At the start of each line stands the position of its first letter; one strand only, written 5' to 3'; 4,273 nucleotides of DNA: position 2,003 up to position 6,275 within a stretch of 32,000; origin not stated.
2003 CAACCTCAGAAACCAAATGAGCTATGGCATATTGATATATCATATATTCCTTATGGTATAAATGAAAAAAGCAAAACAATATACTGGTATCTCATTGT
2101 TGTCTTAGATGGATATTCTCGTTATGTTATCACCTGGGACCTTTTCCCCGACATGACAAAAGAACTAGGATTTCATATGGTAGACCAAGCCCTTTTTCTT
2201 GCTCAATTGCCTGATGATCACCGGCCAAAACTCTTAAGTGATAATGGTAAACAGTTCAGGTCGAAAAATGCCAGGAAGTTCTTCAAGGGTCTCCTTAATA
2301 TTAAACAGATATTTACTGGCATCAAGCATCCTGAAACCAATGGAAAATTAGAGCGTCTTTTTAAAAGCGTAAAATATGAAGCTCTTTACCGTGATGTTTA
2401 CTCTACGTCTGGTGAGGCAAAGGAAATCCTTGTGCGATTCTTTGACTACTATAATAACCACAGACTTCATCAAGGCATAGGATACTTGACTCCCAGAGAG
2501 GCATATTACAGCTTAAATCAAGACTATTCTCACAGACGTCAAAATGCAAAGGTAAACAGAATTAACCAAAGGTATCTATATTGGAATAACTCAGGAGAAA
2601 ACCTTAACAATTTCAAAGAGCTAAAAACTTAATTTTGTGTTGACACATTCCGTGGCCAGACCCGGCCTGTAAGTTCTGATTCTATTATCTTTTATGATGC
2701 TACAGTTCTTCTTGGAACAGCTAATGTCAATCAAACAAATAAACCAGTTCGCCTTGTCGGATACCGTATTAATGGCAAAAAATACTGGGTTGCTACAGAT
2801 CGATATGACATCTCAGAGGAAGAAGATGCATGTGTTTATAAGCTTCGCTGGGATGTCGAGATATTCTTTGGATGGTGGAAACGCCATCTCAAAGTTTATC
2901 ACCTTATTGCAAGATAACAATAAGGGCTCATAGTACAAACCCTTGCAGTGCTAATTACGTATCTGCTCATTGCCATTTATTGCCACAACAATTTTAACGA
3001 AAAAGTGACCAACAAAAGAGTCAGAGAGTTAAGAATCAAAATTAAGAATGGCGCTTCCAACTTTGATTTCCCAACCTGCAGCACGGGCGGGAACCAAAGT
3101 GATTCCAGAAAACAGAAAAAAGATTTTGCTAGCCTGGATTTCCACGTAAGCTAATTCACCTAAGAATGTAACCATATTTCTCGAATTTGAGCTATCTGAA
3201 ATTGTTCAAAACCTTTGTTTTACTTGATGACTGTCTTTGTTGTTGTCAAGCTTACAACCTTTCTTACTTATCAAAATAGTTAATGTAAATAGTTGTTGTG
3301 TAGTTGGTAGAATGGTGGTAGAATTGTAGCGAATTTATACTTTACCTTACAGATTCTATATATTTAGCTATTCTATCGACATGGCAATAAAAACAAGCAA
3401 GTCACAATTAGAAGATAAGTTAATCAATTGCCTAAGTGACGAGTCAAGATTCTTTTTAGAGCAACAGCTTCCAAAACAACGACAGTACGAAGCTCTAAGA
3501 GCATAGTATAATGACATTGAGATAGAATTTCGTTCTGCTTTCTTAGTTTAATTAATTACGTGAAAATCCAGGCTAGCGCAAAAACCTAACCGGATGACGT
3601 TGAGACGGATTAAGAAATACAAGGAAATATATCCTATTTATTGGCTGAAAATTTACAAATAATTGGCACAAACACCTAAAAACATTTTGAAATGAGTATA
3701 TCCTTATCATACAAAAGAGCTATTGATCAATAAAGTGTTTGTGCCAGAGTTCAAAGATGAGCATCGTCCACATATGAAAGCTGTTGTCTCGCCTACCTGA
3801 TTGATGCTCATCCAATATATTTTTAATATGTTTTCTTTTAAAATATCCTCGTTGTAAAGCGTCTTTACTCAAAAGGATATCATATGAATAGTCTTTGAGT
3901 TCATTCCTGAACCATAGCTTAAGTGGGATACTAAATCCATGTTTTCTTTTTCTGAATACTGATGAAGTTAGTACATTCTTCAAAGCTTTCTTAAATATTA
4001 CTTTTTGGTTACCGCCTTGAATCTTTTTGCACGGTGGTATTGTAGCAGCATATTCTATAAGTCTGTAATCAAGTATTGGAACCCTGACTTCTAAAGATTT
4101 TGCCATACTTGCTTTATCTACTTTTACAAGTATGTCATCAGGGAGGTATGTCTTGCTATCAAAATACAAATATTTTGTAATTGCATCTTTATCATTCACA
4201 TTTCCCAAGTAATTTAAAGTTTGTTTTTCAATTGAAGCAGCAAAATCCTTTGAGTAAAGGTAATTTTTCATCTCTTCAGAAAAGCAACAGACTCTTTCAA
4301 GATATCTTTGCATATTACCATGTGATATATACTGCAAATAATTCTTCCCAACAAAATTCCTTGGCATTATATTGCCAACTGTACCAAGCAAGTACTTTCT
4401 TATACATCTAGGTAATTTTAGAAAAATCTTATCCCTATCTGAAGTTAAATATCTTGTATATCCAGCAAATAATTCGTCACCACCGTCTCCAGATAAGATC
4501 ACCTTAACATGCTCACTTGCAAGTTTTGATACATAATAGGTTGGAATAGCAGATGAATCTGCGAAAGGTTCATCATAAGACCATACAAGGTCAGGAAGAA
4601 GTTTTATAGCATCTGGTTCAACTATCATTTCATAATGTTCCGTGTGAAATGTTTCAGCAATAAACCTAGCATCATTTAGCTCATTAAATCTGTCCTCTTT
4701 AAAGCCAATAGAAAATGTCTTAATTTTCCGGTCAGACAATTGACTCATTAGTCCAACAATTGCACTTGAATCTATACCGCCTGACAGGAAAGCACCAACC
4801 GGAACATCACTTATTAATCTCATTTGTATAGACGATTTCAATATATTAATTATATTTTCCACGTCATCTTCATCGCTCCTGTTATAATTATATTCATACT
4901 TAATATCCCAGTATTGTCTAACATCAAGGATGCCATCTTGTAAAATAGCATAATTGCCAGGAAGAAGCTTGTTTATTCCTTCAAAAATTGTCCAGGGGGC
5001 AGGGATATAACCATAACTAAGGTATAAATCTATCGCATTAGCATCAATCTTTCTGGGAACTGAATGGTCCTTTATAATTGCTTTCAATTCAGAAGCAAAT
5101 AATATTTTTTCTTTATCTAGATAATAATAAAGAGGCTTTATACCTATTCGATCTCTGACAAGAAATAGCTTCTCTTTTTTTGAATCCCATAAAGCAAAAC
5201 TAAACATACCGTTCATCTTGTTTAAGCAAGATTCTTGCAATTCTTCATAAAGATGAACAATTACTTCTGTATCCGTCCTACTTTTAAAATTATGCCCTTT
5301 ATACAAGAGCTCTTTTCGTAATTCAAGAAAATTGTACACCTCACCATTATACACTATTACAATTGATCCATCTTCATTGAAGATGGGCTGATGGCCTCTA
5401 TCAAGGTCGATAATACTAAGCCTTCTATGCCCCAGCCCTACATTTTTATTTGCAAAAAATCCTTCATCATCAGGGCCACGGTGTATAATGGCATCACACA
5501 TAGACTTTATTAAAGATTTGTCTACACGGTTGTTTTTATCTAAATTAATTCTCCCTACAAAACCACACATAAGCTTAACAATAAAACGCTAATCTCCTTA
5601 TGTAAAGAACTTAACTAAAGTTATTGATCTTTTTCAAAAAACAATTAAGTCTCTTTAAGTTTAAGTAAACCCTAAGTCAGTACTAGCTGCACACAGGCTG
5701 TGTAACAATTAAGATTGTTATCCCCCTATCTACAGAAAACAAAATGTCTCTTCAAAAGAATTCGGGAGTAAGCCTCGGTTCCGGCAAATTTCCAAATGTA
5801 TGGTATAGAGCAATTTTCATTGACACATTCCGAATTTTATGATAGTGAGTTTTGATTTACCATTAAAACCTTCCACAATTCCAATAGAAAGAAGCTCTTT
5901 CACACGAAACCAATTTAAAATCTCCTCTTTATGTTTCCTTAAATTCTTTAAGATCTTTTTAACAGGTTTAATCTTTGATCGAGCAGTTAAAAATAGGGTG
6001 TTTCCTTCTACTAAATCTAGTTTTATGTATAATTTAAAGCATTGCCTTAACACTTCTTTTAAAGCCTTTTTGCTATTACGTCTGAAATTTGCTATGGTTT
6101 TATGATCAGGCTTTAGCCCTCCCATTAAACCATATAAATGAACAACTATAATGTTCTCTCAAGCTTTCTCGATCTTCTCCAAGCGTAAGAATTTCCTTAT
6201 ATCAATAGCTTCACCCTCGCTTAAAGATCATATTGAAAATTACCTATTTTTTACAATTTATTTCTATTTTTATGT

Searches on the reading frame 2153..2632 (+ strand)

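Call 8: search_protein_families(library=pfam, proteins=[window:2153-2632:+])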
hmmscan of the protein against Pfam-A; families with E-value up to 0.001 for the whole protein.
window:2153-2632:+ (159 aa): 2 families
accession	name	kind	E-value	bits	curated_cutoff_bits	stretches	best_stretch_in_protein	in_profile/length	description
PF13683.12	rve_3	-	4.8e-17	61.9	26.5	1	49-114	2-67/67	Integrase core domain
PF13333.12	rve_2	-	2.6e-06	27.9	22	1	67-115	1-49/56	Integrase core domain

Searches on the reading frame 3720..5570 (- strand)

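Call 17: search_protein_families(library=pfam, proteins=[window:3720-5570:-])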
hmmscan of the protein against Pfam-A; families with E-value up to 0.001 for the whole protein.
window:3720-5570:- (616 aa): 4 families
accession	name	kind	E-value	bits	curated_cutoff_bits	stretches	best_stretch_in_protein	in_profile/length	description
PF00733.27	Asn_synthase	-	5e-102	342.6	21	1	243-611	5-354/354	Asparagine synthase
PF13537.11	GATase_7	-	1.3e-49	167.7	25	1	48-166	1-122/123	Glutamine amidotransferase domain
PF13522.11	GATase_6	-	1.4e-45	154.9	27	1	33-161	1-130/130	Glutamine amidotransferase domain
PF12481.13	DUF3700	-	7.2e-05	22.8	27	1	67-168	74-178/228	Aluminium induced protein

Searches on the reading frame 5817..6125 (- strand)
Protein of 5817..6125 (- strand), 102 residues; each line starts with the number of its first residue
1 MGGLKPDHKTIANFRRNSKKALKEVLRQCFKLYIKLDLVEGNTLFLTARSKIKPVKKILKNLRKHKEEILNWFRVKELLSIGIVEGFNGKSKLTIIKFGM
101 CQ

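Call 8: search_protein_families(library=pfam, proteins=[window:5817-6125:-])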
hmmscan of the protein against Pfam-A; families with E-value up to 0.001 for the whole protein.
window:5817-6125:- (102 aa): 1 family
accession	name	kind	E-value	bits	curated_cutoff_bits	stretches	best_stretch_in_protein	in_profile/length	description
PF01610.23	DDE_Tnp_ISL3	-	9.1e-10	39.2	23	1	22-93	151-222/240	Transposase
